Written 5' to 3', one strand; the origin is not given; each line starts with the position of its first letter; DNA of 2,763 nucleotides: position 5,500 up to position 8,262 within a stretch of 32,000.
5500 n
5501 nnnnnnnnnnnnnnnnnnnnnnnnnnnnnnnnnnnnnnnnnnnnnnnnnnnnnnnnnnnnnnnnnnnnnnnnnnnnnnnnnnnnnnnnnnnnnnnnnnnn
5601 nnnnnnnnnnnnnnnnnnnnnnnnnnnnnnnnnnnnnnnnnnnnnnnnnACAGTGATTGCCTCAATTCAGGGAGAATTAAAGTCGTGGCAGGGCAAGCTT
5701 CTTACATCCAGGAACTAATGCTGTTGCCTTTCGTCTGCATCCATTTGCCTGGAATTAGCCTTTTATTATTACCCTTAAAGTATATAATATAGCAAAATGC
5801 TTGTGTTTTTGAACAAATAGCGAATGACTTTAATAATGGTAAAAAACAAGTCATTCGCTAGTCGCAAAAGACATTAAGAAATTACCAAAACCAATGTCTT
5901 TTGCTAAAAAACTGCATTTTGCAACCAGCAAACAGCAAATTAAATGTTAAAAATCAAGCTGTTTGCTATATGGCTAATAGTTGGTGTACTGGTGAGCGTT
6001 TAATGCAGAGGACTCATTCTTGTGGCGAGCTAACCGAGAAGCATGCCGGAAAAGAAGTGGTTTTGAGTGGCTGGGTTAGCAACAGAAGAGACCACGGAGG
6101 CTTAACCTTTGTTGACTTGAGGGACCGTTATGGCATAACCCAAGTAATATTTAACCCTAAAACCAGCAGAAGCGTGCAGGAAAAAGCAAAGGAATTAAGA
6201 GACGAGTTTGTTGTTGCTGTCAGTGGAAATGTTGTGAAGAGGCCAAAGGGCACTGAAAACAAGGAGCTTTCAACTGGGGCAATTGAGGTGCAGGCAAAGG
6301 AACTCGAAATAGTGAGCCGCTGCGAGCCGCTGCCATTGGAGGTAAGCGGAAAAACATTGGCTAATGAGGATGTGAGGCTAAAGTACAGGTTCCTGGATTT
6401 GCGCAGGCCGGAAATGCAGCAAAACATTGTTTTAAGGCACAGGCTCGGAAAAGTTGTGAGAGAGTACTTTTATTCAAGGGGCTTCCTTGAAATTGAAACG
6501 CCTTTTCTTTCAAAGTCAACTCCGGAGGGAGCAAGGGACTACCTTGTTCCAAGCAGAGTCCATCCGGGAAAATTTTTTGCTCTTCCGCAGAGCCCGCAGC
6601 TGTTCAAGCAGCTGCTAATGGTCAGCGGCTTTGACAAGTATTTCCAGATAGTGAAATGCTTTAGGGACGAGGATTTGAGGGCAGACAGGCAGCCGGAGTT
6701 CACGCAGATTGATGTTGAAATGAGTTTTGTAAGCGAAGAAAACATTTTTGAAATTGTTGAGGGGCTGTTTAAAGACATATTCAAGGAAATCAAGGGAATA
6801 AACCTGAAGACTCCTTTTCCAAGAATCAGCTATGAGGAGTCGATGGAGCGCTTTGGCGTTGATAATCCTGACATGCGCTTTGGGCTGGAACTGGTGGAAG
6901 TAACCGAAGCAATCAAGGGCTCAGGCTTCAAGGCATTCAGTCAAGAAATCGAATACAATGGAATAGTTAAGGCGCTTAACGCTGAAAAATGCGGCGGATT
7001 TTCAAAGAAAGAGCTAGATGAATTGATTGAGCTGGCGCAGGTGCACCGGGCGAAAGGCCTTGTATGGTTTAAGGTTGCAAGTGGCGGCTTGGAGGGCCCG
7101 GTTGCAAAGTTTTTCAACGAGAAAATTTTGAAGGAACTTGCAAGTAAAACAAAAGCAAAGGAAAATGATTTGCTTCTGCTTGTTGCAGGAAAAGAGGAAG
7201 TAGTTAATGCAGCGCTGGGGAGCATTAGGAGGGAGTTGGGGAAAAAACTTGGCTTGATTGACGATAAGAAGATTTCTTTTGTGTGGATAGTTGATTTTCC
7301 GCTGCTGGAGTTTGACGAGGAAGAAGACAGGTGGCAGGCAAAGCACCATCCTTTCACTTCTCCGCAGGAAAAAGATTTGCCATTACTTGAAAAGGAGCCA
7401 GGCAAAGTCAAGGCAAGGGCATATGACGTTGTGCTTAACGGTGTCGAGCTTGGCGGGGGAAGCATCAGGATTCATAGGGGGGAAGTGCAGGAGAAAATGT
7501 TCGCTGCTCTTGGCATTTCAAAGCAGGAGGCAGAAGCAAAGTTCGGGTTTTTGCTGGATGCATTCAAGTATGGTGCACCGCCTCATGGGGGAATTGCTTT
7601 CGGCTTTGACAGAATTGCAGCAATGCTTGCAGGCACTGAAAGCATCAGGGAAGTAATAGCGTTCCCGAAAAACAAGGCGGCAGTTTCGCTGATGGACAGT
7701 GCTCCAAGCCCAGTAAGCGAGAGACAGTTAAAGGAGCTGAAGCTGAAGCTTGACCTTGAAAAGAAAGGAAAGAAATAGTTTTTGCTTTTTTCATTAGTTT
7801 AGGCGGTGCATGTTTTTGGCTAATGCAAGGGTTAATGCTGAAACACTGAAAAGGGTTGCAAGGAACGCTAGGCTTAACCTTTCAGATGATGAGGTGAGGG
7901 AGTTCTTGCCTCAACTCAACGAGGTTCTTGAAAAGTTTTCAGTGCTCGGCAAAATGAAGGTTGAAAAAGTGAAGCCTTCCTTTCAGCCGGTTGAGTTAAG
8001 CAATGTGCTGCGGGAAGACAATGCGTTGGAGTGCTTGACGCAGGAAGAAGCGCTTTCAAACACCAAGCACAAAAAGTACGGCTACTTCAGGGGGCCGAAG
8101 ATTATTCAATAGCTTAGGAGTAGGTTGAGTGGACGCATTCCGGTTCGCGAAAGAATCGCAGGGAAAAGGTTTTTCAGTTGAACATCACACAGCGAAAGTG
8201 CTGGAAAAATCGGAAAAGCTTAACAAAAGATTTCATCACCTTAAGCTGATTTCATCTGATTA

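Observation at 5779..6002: Three tandem, mismatch-free hairpins form a ~190-nt leader between a TATA-like box and aspS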

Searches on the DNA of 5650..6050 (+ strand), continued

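Call 84: search_with_rna_model(model_id=R1, sources=[L080, L084, L086, L087, L088], max_evalue=1)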
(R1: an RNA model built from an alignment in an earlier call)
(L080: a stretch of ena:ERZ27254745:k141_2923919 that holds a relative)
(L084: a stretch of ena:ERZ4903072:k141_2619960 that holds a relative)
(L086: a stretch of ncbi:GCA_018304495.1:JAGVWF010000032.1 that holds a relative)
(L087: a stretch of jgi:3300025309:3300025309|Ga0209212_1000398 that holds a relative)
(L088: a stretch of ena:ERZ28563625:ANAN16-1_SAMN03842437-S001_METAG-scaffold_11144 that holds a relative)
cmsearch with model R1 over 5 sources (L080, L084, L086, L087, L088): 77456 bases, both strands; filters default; matches with E-value up to 1: 0.
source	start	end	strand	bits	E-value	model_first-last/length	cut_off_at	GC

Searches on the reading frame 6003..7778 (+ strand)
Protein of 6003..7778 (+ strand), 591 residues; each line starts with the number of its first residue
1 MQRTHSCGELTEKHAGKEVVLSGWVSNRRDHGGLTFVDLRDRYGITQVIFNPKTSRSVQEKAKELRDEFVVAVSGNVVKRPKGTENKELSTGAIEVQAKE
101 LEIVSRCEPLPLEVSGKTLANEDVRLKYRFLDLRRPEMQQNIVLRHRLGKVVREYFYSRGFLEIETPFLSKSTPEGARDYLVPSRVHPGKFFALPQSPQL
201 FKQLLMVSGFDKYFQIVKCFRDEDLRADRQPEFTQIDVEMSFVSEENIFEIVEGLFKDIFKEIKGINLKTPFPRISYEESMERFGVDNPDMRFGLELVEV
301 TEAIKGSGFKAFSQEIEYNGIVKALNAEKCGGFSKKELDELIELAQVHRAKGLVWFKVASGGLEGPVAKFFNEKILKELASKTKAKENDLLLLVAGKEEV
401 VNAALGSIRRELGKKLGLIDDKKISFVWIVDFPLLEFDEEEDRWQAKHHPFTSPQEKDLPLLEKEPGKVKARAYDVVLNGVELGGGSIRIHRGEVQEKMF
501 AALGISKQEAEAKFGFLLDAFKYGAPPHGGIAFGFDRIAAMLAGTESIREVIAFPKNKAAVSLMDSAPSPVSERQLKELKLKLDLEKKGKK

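Call 11: search_protein_families(library=pfam, proteins=[window:6003-7778:+])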
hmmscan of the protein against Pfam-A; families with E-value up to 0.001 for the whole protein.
window:6003-7778:+ (591 aa): 4 families
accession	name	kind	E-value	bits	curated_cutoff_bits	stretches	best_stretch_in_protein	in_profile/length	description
PF00152.25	tRNA-synt_2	-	5.3e-128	426.8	25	1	121-558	1-308/308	tRNA synthetases class II (D, K and N)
PF02938.19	GAD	-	4.3e-24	85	23.4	1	312-405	1-95/95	GAD domain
PF01336.31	tRNA_anti-codon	-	4.3e-17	62.2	27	1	19-104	1-75/75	OB-fold nucleic acid binding domain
PF01409.25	tRNA-synt_2d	-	0.00064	19.7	19.8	0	212-270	104-160/246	tRNA synthetases class II core domain (F)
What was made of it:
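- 6003..7778 (+): aspS, a bacterial-type AspRS with a GAD domain (591 aa). It is not part of the repeat and is listed for context. Pfam tRNA-synt_2 5e-128, GAD 4e-24 (call 11).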

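Call 14: find_related_loci(query=window:6003-7778:+, collection=genome_contigs, flank=3000)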
Query window:6003-7778:+ (591 aa) in genome_contigs; peptide patterns used: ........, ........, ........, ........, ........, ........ (x = any residue, [..] = any of these).
153 stretches matched a pattern; 8 encode a relative of the query (tblastn E <= 1e-3); 8 distinct loci.
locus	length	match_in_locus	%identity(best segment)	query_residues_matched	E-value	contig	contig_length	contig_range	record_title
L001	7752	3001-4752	53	1-583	0e+0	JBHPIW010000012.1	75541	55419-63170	Candidatus Neomarinimicrobiota bacterium isolate SAG AM-312-I22 AM-312-I22_NODE_12, whole genome shotgun sequence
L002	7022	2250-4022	49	1-583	0e+0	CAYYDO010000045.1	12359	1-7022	MAG TPA_asm: uncultured Burkholderiaceae bacterium isolate SRP278252_co3_19 genome assembly, contig: NODE_9753_length_12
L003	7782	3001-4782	48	3-588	0e+0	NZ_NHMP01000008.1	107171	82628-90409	Turicimonas muris strain YL45 NODE_8_length_107171_cov_152.465_ID_941, whole genome shotgun sequence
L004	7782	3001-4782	48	3-588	0e+0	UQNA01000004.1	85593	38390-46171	uncultured Sutterella sp. isolate UMGS439 genome assembly, contig: NODE_162_length_85593_cov_4.279770, whole genome shot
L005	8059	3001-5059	46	3-583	0e+0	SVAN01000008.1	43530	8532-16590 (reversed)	MAG: Bacillota bacterium isolate SIG203 NODE_19366_length_43530_cov_3.861070, whole genome shotgun sequence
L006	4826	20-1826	58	1-583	1e-171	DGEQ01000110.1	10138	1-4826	MAG TPA_asm: Hungateiclostridiaceae bacterium UBA3922 UBA3922_contig_17317, whole genome shotgun sequence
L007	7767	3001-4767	52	1-588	0e+0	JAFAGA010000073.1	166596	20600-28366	MAG: Bacillota bacterium isolate OH_SBlB_196 k127_410578, whole genome shotgun sequence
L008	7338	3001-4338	25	10-556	2e-12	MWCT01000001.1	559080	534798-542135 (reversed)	MAG: candidate division BRC1 bacterium ADurb.Bin183 BWY12_contig000001, whole genome shotgun sequence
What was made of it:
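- Tried and rejected: The GTDB genome scan with AspRS returned only bacterial relatives at 25-58 % identity, which are useless for leader comparison (call 14).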

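Call 15: find_encoding_contigs(protein=window:6003-7778:+, flank=3000, max_places=10)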
Protein window:6003-7778:+ (591 aa): 2 contigs read that carry it; 2 places shown.
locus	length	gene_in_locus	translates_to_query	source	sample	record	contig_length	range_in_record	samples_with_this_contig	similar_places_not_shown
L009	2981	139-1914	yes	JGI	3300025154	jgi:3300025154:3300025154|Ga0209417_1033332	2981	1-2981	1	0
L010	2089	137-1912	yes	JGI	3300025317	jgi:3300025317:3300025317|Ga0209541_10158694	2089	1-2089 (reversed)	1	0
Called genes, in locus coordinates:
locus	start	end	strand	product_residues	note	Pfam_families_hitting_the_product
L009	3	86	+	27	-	?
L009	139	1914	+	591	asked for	PF01336:tRNA_anti-codon, PF00152:tRNA-synt_2, PF02938:GAD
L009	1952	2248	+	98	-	PF02686:GatC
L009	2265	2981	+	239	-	?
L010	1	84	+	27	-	?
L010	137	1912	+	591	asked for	PF01336:tRNA_anti-codon, PF00152:tRNA-synt_2, PF02938:GAD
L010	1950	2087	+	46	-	?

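Call 19: find_homologous_proteins(query=window:6003-7778:+, max_evalue=1e-100)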
Query window:6003-7778:+ (591 aa): 8000 proteins with E <= 1e-100 among 8000 candidates; the best 120 are listed.
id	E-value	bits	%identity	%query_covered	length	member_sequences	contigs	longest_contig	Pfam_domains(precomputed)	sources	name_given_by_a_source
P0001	0.0e+0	1305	99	100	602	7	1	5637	PF01336.32,PF02938.20,PF00152.26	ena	-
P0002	0.0e+0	1305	100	100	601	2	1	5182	PF01336.32,PF02938.20,PF00152.26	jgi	-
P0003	1.5e-259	880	64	99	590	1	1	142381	PF01409.26,PF01336.32,PF02938.20,PF00152.26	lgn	-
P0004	4.6e-259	879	65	100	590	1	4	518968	PF01409.26,PF01336.32,PF02938.20,PF00152.26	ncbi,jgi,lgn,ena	-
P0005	6.9e-257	872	64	99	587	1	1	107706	PF01336.32,PF02938.20,PF00152.26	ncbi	ncbi:MAG: aspartate--tRNA ligase [Candidatus Diapherotrites archaeon]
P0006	4.9e-255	866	65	100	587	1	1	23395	PF01336.32,PF02938.20,PF00152.26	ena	-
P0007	1.3e-254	864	64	99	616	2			PF01336.32,PF02938.20,PF00152.26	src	-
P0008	3.8e-254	863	64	100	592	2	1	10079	PF01336.32,PF02938.20,PF00152.26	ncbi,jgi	-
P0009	4.5e-252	856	63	100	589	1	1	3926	PF01336.32,PF02938.20,PF00152.26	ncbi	ncbi:MAG: aspartate--tRNA ligase [candidate division WOR-3 bacterium]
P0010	8.8e-252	855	64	99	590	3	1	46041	PF01409.26,PF01336.32,PF02938.20,PF00152.26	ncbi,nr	ncbi:MAG: aspartate--tRNA ligase [Candidatus Diapherotrites archaeon]|nr:aspartate--tRNA ligase [Can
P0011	1.1e-251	854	64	100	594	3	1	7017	PF01409.26,PF01336.32,PF02938.20,PF00152.26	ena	-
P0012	1.0e-250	851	64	99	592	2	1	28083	PF01336.32,PF02938.20,PF00152.26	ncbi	-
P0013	2.5e-250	850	62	100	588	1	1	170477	PF01336.32,PF02938.20,PF00152.26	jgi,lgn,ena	-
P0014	2.3e-249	847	63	99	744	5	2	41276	PF01336.32,PF02938.20,PF04073.21,PF00152.26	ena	-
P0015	4.2e-249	846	63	99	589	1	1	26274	PF01336.32,PF02938.20,PF00152.26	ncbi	-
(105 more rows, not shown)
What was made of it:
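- Tried and rejected: The protein search shows a gap between 99-100 % and 65 % AspRS identity, so an orthologous-leader covariation test is impossible (call 19).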

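Call 20: find_encoding_contigs(protein=P0001, flank=4000, max_places=10)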
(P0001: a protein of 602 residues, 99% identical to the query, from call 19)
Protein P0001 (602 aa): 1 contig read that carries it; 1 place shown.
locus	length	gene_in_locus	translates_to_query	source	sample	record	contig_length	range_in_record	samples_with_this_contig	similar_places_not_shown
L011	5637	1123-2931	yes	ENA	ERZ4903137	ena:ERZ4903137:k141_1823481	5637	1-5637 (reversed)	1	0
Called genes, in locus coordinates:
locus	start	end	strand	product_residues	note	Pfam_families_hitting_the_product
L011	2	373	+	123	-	?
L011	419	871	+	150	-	-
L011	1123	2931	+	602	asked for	PF01336:tRNA_anti-codon, PF00152:tRNA-synt_2, PF02938:GAD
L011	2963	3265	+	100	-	PF02686:GatC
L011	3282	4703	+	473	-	PF01425:Amidase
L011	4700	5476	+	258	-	PF00459:Inositol_P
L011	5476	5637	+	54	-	?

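Call 21: find_encoding_contigs(protein=P0002, flank=4000, max_places=10)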
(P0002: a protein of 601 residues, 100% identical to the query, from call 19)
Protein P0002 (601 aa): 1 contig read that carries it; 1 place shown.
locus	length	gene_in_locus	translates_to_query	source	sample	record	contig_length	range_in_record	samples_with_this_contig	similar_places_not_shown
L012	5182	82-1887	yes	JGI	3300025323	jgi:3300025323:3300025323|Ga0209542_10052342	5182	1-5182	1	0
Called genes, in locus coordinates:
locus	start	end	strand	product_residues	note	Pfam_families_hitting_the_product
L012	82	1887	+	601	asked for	PF01336:tRNA_anti-codon, PF00152:tRNA-synt_2, PF02938:GAD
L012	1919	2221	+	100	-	PF02686:GatC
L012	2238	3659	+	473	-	PF01425:Amidase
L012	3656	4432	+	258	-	PF00459:Inositol_P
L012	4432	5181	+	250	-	?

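Call 23: find_encoding_contigs(protein=P0004, flank=4000, max_places=3)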
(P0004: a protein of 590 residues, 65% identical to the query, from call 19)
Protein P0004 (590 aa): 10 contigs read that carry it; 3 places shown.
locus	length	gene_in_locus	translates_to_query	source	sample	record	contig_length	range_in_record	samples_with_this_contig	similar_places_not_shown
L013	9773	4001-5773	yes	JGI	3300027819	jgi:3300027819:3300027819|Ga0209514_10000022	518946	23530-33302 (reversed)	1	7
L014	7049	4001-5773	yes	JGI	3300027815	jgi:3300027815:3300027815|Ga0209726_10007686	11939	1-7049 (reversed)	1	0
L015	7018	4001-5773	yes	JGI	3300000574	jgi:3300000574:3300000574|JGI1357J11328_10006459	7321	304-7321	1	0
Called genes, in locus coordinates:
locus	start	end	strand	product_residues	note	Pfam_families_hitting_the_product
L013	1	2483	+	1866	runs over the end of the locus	-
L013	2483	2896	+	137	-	-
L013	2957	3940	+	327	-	-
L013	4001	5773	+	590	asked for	PF01336:tRNA_anti-codon, PF00152:tRNA-synt_2, PF01409:tRNA-synt_2d (faint), PF02938:GAD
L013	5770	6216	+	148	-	-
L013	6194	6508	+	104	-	PF02686:GatC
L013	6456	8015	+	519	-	PF01425:Amidase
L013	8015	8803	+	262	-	PF00459:Inositol_P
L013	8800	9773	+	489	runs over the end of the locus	PF02934:GatB_N, PF02637:GatB_Yqey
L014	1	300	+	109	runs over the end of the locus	-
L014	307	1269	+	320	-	-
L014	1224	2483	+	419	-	-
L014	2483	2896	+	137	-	-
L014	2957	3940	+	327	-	-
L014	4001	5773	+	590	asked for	PF01336:tRNA_anti-codon, PF00152:tRNA-synt_2, PF01409:tRNA-synt_2d (faint), PF02938:GAD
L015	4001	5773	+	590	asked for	PF01336:tRNA_anti-codon, PF00152:tRNA-synt_2, PF01409:tRNA-synt_2d (faint), PF02938:GAD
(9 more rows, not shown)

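Call 24: find_encoding_contigs(protein=P0005, flank=4000, max_places=3)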
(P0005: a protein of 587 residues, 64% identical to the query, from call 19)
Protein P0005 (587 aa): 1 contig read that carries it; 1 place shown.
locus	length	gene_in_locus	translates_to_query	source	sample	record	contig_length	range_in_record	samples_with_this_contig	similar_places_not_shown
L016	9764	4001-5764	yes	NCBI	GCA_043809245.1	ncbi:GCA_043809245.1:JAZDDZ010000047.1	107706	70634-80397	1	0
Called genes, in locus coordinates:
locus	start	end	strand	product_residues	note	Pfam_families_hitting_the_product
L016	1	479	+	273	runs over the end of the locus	PF01678:DAP_epimerase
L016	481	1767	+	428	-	PF00278:Orn_DAP_Arg_deC, PF02784:Orn_Arg_deC_N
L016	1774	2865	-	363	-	-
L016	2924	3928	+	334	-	-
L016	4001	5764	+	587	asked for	PF01336:tRNA_anti-codon, PF00152:tRNA-synt_2, PF02938:GAD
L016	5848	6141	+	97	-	PF02686:GatC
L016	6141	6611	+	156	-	PF00583:Acetyltransf_1, PF13673:Acetyltransf_10, PF13508:Acetyltransf_7, PF08445:FR47 (faint)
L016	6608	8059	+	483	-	PF01425:Amidase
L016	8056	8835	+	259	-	PF00459:Inositol_P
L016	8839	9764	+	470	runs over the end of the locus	PF02934:GatB_N, PF02637:GatB_Yqey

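Call 25: find_encoding_contigs(protein=P0003, flank=4000, max_places=3)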
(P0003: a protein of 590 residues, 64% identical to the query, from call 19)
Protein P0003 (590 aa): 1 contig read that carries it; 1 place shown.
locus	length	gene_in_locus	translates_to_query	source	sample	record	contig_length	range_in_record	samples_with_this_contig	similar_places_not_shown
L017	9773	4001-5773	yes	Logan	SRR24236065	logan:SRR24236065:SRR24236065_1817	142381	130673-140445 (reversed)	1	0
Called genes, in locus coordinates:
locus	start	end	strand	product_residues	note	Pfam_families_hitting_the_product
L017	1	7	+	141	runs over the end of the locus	-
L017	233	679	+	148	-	-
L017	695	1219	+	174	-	-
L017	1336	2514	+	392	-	-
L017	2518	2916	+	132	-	-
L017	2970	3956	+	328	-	-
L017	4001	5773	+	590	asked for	PF01336:tRNA_anti-codon, PF00152:tRNA-synt_2, PF01409:tRNA-synt_2d (faint), PF02938:GAD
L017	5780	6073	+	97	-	PF02686:GatC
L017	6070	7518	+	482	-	PF01425:Amidase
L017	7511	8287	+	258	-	PF00459:Inositol_P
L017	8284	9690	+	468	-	PF02934:GatB_N, PF02637:GatB_Yqey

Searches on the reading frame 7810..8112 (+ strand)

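Call 11: search_protein_families(library=pfam, proteins=[window:7810-8112:+])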
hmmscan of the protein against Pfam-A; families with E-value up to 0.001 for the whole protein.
window:7810-8112:+ (100 aa): 1 family
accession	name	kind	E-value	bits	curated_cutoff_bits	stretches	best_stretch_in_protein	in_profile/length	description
PF02686.20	GatC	-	1.7e-15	57.4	23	1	24-94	1-65/66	Glu-tRNAGln amidotransferase C subunit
